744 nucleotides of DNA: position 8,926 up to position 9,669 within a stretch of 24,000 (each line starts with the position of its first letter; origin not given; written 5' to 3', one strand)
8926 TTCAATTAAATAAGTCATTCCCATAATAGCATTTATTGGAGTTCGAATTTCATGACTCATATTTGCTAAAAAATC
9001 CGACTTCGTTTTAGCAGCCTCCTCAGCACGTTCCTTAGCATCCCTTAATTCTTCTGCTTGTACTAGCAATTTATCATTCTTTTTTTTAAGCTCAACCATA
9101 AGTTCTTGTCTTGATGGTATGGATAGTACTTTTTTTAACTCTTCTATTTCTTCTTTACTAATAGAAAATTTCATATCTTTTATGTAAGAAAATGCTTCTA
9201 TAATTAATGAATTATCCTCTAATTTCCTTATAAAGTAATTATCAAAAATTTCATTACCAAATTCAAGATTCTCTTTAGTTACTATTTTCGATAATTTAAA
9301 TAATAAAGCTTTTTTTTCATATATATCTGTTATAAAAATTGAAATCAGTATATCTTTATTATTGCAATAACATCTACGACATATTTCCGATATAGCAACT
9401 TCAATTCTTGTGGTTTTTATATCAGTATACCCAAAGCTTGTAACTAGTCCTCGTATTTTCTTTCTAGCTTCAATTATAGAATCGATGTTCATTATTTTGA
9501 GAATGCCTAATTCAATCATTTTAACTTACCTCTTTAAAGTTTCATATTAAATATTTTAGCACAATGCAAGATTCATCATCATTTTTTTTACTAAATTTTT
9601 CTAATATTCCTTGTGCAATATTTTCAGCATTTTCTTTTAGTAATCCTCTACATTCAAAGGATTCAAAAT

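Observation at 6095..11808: Stressosome-type RsbR-RsbS-RsbT-RsbX operon feeding a histidine-kinase phosphorelay instead of a sigma-B partner switch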

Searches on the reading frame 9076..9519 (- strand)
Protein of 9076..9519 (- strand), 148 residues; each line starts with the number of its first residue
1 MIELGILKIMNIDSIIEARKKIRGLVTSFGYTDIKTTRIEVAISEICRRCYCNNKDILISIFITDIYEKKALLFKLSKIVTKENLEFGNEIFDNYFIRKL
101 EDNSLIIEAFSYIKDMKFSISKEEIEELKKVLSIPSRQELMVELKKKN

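Call 34: search_protein_families(library=pfam, alignment_id=A1, max_evalue=0.001)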
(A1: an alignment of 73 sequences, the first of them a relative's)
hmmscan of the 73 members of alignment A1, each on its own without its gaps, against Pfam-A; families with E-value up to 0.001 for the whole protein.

A. member 1, P0010 (516 aa): 2 families
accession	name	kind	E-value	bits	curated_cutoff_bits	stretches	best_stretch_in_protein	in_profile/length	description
PF02518.31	HATPase_c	-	1.3e-28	100.1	26.4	1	283-395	1-107/111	Histidine kinase-, DNA gyrase B-, and HSP90-like ATPase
PF00512.31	HisKA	-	2.9e-21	75.7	26.9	1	171-236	1-66/66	His Kinase A (phospho-acceptor) domain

B. families by the number of members that match (of 73 scanned): 31 families (the first 25 are shown)
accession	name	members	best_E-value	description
PF00512.31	HisKA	64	4.3e-24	His Kinase A (phospho-acceptor) domain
PF02518.31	HATPase_c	63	4.3e-34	Histidine kinase-, DNA gyrase B-, and HSP90-like ATPase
PF00072.30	Response_reg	37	4.6e-57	Response regulator receiver domain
PF01627.28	Hpt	24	5.5e-18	Hpt domain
PF13426.13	PAS_9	20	2.3e-48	PAS domain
PF08448.16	PAS_4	20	3.3e-35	PAS fold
PF00989.32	PAS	19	1e-44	PAS fold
PF13188.13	PAS_8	12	1.8e-26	PAS domain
PF23198.2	PDE8A_N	11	6.4e-06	PDE8A-like, N-terminal domain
PF08447.18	PAS_3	9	1.9e-34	PAS fold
PF13589.12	HATPase_c_3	8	1.1e-06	Histidine kinase-, DNA gyrase B-, and HSP90-like ATPase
PF13581.12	HATPase_c_2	5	1.5e-22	Histidine kinase-like ATPase domain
PF07228.17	SpoIIE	4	2.9e-48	Stage II sporulation protein E (SpoIIE)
PF24820.1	Diguanyl_cycl_sensor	4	1.1e-07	Diguanylate cyclase-like sensor domain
PF14501.12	HATPase_c_5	4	1.5e-06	GHKL domain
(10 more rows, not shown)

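Call 42: predict_structure(alignment_id=A2)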
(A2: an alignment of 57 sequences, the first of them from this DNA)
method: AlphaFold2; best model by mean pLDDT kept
length: 148 residues; sequences in the alignment: 57
mean_pLDDT: 92.1   pTM: 0.86
mean pLDDT of the five models: 92.1, 91.5, 91.4, 91.3, 89.8
residues with pLDDT >= 90: 113; 70-90: 32; 50-70: 3; < 50: 0
segments of 3 or more residues with pLDDT < 50: none
pLDDT, mean of each block of 10 residues (from residue 1): 95 94 95 96 95 87 93 95 92 97 95 80 91 87 85
secondary structure, 60 per line:
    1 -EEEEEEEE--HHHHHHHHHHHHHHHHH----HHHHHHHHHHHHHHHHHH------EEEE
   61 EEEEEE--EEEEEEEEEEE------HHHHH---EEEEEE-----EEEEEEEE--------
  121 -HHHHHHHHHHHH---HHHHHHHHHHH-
elements in order: E2-9 H12-28 H33-50 E57-66 E69-79 H86-90 E94-99 E105-112 H122-133 H137-147

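Call 45: fold_search(model_id=the predicted structure, library=pdb)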
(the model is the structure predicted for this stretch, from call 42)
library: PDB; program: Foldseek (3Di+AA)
matches with E <= 10: 378; with E <= 0.001: 9
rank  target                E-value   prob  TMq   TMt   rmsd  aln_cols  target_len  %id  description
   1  6m36_A                5.7e-05  1.00  0.58  0.80   3.0       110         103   14  The crystal structure of B. subtilis RsbV/RsbW complex in the monoclinic crystal form (released 2020-07-15)
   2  6m37_C                5.7e-05  1.00  0.58  0.73   3.3       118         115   15  The crystal structure of B. subtilis RsbV/RsbW complex in the hexagonal crystal form (released 2020-07-15)
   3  6m36_C                1.5e-04  1.00  0.54  0.74   3.5       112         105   15  The crystal structure of B. subtilis RsbV/RsbW complex in the monoclinic crystal form (released 2020-07-15)
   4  6m36_E                2.2e-04  1.00  0.55  0.78   3.2       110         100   15  The crystal structure of B. subtilis RsbV/RsbW complex in the monoclinic crystal form (released 2020-07-15)
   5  6m37_A                3.1e-04  1.00  0.57  0.72   3.3       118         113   15  The crystal structure of B. subtilis RsbV/RsbW complex in the hexagonal crystal form (released 2020-07-15)
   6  6m36_I                3.5e-04  1.00  0.57  0.79   3.3       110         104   14  The crystal structure of B. subtilis RsbV/RsbW complex in the monoclinic crystal form (released 2020-07-15)
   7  6m36_G                4.2e-04  1.00  0.53  0.74   4.2       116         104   14  The crystal structure of B. subtilis RsbV/RsbW complex in the monoclinic crystal form (released 2020-07-15)
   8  8jzt_B                5.2e-04  1.00  0.50  0.56   4.7       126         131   11  The sigF and anti-sigma factor complex (released 2024-10-16)
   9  8ih8_D                6.6e-04  1.00  0.52  0.57   4.4       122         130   11  anti-sigmaF factor and Anti-sigmaF factor antagonist complex(usfx-RsfB) (released 2024-02-28)
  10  8ih8_C                1.1e-03  1.00  0.50  0.56   4.6       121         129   11  anti-sigmaF factor and Anti-sigmaF factor antagonist complex(usfx-RsfB) (released 2024-02-28)
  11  8jzt_D                1.1e-03  1.00  0.52  0.58   4.1       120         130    9  The sigF and anti-sigma factor complex (released 2024-10-16)
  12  1tid_C                1.5e-03  1.00  0.56  0.61   3.7       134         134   14  Crystal Structures of the ADP and ATP bound forms of the Bacillus Anti-sigma factor SpoIIAB in complex with the Anti-a (released 2004-06-15)
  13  1tid_A                1.6e-03  1.00  0.56  0.60   3.7       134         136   14  Crystal Structures of the ADP and ATP bound forms of the Bacillus Anti-sigma factor SpoIIAB in complex with the Anti-a (released 2004-06-15)
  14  1thn_A                2.5e-03  1.00  0.56  0.61   3.9       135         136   15  Crystal Structures of the ADP and ATP bound forms of the Bacillus Anti-sigma factor SpoIIAB in complex with the Anti-a (released 2004-06-15)
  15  1th8_A                2.7e-03  1.00  0.54  0.59   3.9       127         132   15  Crystal Structures of the ADP and ATP bound forms of the Bacillus Anti-sigma factor SpoIIAB in complex with the Anti-a (released 2004-06-15)
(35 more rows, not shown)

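Call 50: find_related_loci(query=A4, collection=genome_contigs, flank=10000)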
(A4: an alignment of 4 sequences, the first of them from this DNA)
Query A4 (148 aa) in genome_contigs; peptide patterns used: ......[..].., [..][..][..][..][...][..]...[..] (x = any residue, [..] = any of these).
600 stretches matched a pattern (row limit reached: there are more); 1 encode a relative of the query (tblastn E <= 1e-3); 1 distinct loci.
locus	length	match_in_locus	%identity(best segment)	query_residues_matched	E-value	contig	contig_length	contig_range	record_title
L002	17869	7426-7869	47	1-148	7e-38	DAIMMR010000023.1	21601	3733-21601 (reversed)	MAG TPA_asm: Clostridium sp. isolate CTOTU40300 NODE_2212_length_21601_cov_7.422352, whole genome shotgun sequence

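Call 52: find_homologous_proteins(query=A2, max_evalue=0.00001)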
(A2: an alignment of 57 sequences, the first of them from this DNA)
Query A2 (57 sequences): 4509 candidates shared short words with the query, none scored E <= 0.00001.

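Call 53: find_encoding_contigs(protein=P0014, flank=8000, max_places=2)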
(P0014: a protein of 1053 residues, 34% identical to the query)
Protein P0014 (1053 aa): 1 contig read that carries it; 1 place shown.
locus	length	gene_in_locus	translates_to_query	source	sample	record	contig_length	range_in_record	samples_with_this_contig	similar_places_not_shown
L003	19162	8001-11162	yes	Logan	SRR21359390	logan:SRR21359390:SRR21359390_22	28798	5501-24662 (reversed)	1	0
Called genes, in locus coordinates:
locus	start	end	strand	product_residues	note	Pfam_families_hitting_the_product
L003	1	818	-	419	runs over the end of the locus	PF03435:Sacchrp_dh_NADP, PF16653:Sacchrp_dh_C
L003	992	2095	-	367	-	PF00278:Orn_DAP_Arg_deC (weak), PF02784:Orn_Arg_deC_N (weak)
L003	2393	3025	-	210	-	PF02607:B12-binding_2, PF02310:B12-binding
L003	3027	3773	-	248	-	PF00392:GntR, PF07702:UTRA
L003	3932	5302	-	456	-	PF01208:URO-D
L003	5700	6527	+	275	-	PF00989:PAS, PF13188:PAS_8 (faint), PF08448:PAS_4, PF13426:PAS_9, PF01740:STAS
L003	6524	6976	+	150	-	PF01740:STAS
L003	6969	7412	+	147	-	PF13581:HATPase_c_2, PF02518:HATPase_c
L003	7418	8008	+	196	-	PF07228:SpoIIE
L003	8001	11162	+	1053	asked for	PF08448:PAS_4, PF00512:HisKA, PF02518:HATPase_c, PF00072:Response_reg, PF01627:Hpt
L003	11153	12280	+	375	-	PF00072:Response_reg, PF13487:HD_5, PF01966:HD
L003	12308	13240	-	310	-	PF02558:ApbA, PF03721:UDPG_MGDP_dh_N, PF08546:ApbA_C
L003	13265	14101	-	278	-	PF02548:Pantoate_transf, PF01177:Asp_Glu_race (faint)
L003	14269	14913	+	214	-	PF12654:DUF3786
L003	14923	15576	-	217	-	PF09515:Thia_YuaJ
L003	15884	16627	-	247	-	PF04263:TPK_catalytic, PF04265:TPK_B1_binding (weak)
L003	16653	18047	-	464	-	PF00657:Lipase_GDSL, PF13472:Lipase_GDSL_2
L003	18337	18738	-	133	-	PF03928:HbpS-like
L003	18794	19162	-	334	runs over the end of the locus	PF00015:MCPsignal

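Call 55: search_protein_families(library=pfam, proteins=[P0019, P0021, P0024, P0036, P0037, P0059, P0082, P0085, P0113, P0115], max_evalue=0.00001)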
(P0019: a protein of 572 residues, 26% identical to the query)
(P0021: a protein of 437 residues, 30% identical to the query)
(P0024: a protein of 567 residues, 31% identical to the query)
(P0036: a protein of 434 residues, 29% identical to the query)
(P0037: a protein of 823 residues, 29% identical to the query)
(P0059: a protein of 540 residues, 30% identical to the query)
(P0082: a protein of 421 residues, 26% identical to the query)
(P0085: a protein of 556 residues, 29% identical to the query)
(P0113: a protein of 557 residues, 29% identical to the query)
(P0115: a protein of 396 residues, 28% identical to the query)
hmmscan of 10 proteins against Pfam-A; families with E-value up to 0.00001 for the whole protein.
P0019 (572 aa): 3 families
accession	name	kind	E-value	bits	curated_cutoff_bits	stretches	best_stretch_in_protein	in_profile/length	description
PF00211.25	Guanylate_cyc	-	5.2e-41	140.7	21.9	1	316-492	5-178/183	Adenylate and Guanylate cyclase catalytic domain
PF08448.16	PAS_4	-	1.3e-13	51.5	23.1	1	162-270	1-109/110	PAS fold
PF13426.13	PAS_9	-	1.2e-06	29.2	27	1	172-268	7-103/103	PAS domain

P0021 (437 aa): 1 family
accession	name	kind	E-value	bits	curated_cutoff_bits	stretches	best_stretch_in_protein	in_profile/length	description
PF00211.25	Guanylate_cyc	-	6e-22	78.6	21.9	1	182-350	7-174/183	Adenylate and Guanylate cyclase catalytic domain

P0024 (567 aa): 5 families
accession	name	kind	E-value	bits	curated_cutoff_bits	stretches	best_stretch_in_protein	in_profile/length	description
PF00989.32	PAS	-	8.1e-13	48.8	22.6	1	213-326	2-113/113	PAS fold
PF13426.13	PAS_9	-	1.2e-12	48.4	27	1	223-328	2-103/103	PAS domain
PF02830.23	V4R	-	5.1e-11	42.9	31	1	504-563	3-62/62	V4R domain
PF08448.16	PAS_4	-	1.3e-09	38.7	23.1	1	221-330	4-109/110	PAS fold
PF13188.13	PAS_8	-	5.3e-06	26.6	21.8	0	220-269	9-55/65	PAS domain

P0036 (434 aa): 1 family
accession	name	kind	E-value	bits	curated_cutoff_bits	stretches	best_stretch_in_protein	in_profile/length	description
PF07228.17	SpoIIE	-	1.7e-17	64.4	25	1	229-433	2-191/192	Stage II sporulation protein E (SpoIIE)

P0037 (823 aa): 7 families
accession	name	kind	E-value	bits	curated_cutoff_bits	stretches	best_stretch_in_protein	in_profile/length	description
PF00989.32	PAS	-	1e-44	151.5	22.6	3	292-401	3-113/113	PAS fold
PF13426.13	PAS_9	-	4.5e-44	149.4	27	3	300-403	1-103/103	PAS domain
PF08448.16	PAS_4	-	3.5e-28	98.5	23.1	2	175-283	1-109/110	PAS fold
PF00211.25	Guanylate_cyc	-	1.5e-25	90.3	21.9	1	588-769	6-179/183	Adenylate and Guanylate cyclase catalytic domain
PF13188.13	PAS_8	-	2.1e-24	84.9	21.8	2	291-330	2-38/65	PAS domain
PF08447.18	PAS_3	-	4.2e-15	56.2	25.6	1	313-397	2-88/89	PAS fold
PF24820.1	Diguanyl_cycl_sensor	-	5e-07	30.1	28.1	0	180-261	7-91/109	Diguanylate cyclase-like sensor domain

P0059 (540 aa): 2 families
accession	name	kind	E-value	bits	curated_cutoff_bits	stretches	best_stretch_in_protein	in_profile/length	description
PF07228.17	SpoIIE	-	2.9e-48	164.8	25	1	203-393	2-191/192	Stage II sporulation protein E (SpoIIE)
PF13581.12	HATPase_c_2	-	1.5e-22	80.4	27.4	1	411-535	3-127/127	Histidine kinase-like ATPase domain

P0082 (421 aa): 1 family
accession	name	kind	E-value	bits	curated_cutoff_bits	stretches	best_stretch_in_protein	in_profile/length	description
PF07228.17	SpoIIE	-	1.3e-36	126.8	25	1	224-416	2-191/192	Stage II sporulation protein E (SpoIIE)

P0085 (556 aa): 2 families
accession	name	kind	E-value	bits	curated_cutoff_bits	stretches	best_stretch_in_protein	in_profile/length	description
PF12860.13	PAS_7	-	5.3e-22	78.6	27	1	184-298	2-115/115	PAS fold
PF07228.17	SpoIIE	-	7e-15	55.9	25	1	357-555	3-190/192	Stage II sporulation protein E (SpoIIE)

P0113 (557 aa): 2 families
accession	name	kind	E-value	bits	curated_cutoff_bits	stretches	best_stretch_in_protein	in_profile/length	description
PF07228.17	SpoIIE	-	6.6e-47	160.4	25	1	221-408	2-188/192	Stage II sporulation protein E (SpoIIE)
PF13581.12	HATPase_c_2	-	4e-23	82.3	27.4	1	426-550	2-126/127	Histidine kinase-like ATPase domain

P0115 (396 aa): 5 families
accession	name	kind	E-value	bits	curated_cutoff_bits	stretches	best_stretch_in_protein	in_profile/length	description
PF13426.13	PAS_9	-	1.7e-18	67.2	27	1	168-271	1-103/103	PAS domain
PF00989.32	PAS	-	2.2e-12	47.4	22.6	1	164-269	7-113/113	PAS fold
PF08448.16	PAS_4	-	5.9e-11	43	23.1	1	164-273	1-109/110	PAS fold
PF08447.18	PAS_3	-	2.7e-09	37.6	25.6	1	181-265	2-88/89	PAS fold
PF13185.12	GAF_2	-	2.2e-07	31.6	28.6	1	293-375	3-76/136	GAF domain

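Call 56: find_encoding_contigs(protein=P0082, flank=6000, max_places=2)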
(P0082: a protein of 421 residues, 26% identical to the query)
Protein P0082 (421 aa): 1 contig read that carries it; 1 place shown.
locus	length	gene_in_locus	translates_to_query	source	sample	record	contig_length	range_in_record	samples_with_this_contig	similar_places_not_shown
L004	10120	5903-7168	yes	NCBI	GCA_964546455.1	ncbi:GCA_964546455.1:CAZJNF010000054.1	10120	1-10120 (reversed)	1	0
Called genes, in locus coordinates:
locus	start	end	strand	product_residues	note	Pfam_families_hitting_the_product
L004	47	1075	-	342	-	PF00211:Guanylate_cyc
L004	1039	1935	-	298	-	-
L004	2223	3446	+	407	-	PF07285:DUF1444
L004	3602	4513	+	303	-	PF11563:Protoglobin, PF01740:STAS, PF13466:STAS_2 (weak)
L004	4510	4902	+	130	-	PF01740:STAS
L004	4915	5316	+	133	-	PF13581:HATPase_c_2, PF02518:HATPase_c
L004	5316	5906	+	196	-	PF07228:SpoIIE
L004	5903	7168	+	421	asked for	PF07228:SpoIIE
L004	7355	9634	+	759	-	PF13181:TPR_8 (faint)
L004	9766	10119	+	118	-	?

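Call 57: find_encoding_contigs(protein=P0059, flank=6000, max_places=2)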
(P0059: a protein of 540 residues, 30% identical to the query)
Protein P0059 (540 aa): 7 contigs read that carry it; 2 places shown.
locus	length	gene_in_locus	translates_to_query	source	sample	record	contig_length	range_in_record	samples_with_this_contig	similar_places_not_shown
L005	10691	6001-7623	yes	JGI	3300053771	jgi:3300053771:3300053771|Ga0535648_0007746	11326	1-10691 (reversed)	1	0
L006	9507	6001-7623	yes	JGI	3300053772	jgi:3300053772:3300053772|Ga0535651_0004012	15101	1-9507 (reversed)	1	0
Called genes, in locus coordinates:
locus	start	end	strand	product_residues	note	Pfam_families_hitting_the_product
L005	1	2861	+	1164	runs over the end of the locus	?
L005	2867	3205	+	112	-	PF01740:STAS, PF13466:STAS_2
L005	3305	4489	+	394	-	PF00989:PAS, PF08448:PAS_4, PF13426:PAS_9, PF08447:PAS_3, PF00989:PAS, PF08448:PAS_4, PF13426:PAS_9, PF08447:PAS_3, +1 more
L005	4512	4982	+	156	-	PF01740:STAS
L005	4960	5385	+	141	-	PF13581:HATPase_c_2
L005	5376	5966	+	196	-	PF07228:SpoIIE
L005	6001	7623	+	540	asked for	PF02518:HATPase_c (faint), PF07228:SpoIIE, PF13581:HATPase_c_2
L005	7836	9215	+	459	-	PF00520:Ion_trans, PF07885:Ion_trans_2, PF00027:cNMP_binding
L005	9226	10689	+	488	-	?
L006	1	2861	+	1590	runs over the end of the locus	PF00497:SBP_bac_3, PF00497:SBP_bac_3, PF08448:PAS_4, PF00989:PAS, PF08448:PAS_4, PF13426:PAS_9, PF07228:SpoIIE, PF13581:HATPase_c_2, +5 more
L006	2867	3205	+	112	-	PF01740:STAS, PF13466:STAS_2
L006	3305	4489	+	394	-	PF00989:PAS, PF08448:PAS_4, PF13426:PAS_9, PF08447:PAS_3, PF00989:PAS, PF08448:PAS_4, PF13426:PAS_9, PF08447:PAS_3, +1 more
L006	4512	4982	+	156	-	PF01740:STAS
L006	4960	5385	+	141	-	PF13581:HATPase_c_2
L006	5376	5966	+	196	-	PF07228:SpoIIE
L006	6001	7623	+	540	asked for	PF02518:HATPase_c (faint), PF07228:SpoIIE, PF13581:HATPase_c_2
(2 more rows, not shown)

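Call 58: find_encoding_contigs(protein=P0021, flank=6000, max_places=2)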
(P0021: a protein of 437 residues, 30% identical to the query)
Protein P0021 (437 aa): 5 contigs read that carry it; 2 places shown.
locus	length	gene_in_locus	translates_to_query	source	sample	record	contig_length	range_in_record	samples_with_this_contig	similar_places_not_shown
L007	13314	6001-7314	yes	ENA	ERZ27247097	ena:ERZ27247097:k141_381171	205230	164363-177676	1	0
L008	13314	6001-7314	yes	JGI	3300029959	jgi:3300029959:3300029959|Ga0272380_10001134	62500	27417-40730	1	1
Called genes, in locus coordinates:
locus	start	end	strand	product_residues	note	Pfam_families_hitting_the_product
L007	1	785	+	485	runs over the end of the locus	PF00083:Sugar_tr, PF07690:MFS_1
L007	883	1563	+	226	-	PF13189:Cytidylate_kin2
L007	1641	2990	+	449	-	PF06609:TRI12 (weak), PF00083:Sugar_tr, PF07690:MFS_1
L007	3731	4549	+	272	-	PF00989:PAS, PF13188:PAS_8, PF08448:PAS_4, PF13426:PAS_9, PF01740:STAS, PF13466:STAS_2 (weak)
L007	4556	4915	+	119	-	PF01740:STAS (weak)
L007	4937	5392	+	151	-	PF13581:HATPase_c_2, PF02518:HATPase_c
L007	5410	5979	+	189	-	PF07228:SpoIIE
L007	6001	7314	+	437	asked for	PF00211:Guanylate_cyc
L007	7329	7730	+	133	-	PF01814:Hemerythrin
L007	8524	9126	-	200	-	-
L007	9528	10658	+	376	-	PF25917:BSH_RND, PF25973:BSH_CzcB (weak), PF25954:Beta-barrel_RND_2, PF25967:RND-MFP_C, PF25975:CzcB_C (faint), PF25989:YknX_C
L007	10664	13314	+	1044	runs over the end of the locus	PF00873:ACR_tran, PF03176:MMPL, PF02355:SecD_SecF_C (faint), PF03176:MMPL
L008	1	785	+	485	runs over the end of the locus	PF00083:Sugar_tr, PF07690:MFS_1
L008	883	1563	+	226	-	PF13189:Cytidylate_kin2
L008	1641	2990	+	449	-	PF06609:TRI12 (weak), PF00083:Sugar_tr, PF07690:MFS_1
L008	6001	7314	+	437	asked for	PF00211:Guanylate_cyc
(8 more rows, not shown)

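Call 59: find_encoding_contigs(protein=P0107, flank=6000, max_places=1)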
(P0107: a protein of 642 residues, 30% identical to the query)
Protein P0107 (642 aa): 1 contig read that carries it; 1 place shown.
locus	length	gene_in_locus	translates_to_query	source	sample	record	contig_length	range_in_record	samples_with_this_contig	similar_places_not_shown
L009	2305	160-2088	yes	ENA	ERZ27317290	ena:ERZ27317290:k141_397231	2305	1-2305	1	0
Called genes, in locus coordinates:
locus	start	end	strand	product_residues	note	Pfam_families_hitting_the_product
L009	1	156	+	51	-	?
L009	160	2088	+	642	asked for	PF00990:GGDEF, PF00563:EAL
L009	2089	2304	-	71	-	?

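Call 60: find_encoding_contigs(protein=P0017, flank=6000, max_places=1)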
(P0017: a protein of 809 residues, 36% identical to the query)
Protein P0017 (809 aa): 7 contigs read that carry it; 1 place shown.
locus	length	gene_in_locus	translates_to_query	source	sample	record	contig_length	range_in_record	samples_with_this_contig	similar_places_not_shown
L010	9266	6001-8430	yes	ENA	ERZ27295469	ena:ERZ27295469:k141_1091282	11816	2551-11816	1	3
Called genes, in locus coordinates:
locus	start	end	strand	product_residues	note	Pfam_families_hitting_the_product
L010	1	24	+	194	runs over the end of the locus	PF00072:Response_reg (weak), PF00563:EAL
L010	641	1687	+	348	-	PF00072:Response_reg, PF00211:Guanylate_cyc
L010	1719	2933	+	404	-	PF00072:Response_reg, PF00563:EAL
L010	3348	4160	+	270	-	PF00989:PAS (weak), PF08448:PAS_4, PF13426:PAS_9, PF08447:PAS_3, PF01740:STAS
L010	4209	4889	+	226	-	PF01740:STAS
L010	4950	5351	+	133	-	PF13581:HATPase_c_2, PF02518:HATPase_c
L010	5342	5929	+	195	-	PF07228:SpoIIE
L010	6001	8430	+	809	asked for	PF00512:HisKA, PF02518:HATPase_c, PF00072:Response_reg, PF01627:Hpt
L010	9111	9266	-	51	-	?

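Call 61: find_encoding_contigs(protein=P0030, flank=6000, max_places=1)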
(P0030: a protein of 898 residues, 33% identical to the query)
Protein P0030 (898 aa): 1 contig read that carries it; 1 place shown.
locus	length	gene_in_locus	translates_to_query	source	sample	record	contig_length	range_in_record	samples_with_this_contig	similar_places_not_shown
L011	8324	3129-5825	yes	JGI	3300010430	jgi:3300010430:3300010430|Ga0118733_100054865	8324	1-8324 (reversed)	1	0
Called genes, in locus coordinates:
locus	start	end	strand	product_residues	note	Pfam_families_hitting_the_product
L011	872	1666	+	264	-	PF00989:PAS (weak), PF08448:PAS_4, PF13426:PAS_9, PF01740:STAS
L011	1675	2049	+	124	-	PF01740:STAS (weak)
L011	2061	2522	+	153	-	PF13581:HATPase_c_2, PF02518:HATPase_c (weak)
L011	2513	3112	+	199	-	PF07228:SpoIIE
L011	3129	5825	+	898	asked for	PF00512:HisKA, PF02518:HATPase_c, PF00072:Response_reg, PF01627:Hpt (weak)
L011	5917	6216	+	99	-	PF00072:Response_reg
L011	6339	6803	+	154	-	PF01627:Hpt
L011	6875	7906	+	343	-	PF00072:Response_reg, PF13487:HD_5, PF01966:HD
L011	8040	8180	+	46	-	-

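Call 62: find_encoding_contigs(protein=P0024, flank=6000, max_places=1)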
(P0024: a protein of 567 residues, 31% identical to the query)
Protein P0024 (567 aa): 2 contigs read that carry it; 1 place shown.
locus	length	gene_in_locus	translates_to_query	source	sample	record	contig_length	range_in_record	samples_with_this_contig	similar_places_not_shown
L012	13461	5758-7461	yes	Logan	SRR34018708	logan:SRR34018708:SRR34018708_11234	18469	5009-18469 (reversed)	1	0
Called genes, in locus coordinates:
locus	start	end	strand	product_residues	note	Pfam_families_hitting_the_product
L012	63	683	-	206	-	PF24392:Parb-CE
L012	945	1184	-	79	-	PF07610:DUF1573 (faint)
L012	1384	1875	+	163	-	-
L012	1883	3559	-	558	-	PF00535:Glycos_transf_2, PF04138:GtrA_DPMS_TM, PF08242:Methyltransf_12 (weak), PF13649:Methyltransf_25 (weak)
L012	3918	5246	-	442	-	PF01464:SLT, PF01476:LysM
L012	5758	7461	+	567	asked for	PF00989:PAS, PF08448:PAS_4, PF13188:PAS_8 (weak), PF13426:PAS_9, PF02830:V4R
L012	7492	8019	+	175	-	PF02830:V4R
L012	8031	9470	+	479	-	PF00672:HAMP (faint), PF07228:SpoIIE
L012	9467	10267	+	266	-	PF00497:SBP_bac_3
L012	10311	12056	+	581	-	PF00672:HAMP, PF00989:PAS, PF13188:PAS_8 (weak), PF13426:PAS_9, PF08447:PAS_3, PF00989:PAS, PF08448:PAS_4, PF13426:PAS_9, +2 more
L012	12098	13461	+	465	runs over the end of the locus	PF00512:HisKA (weak), PF02518:HATPase_c, PF00072:Response_reg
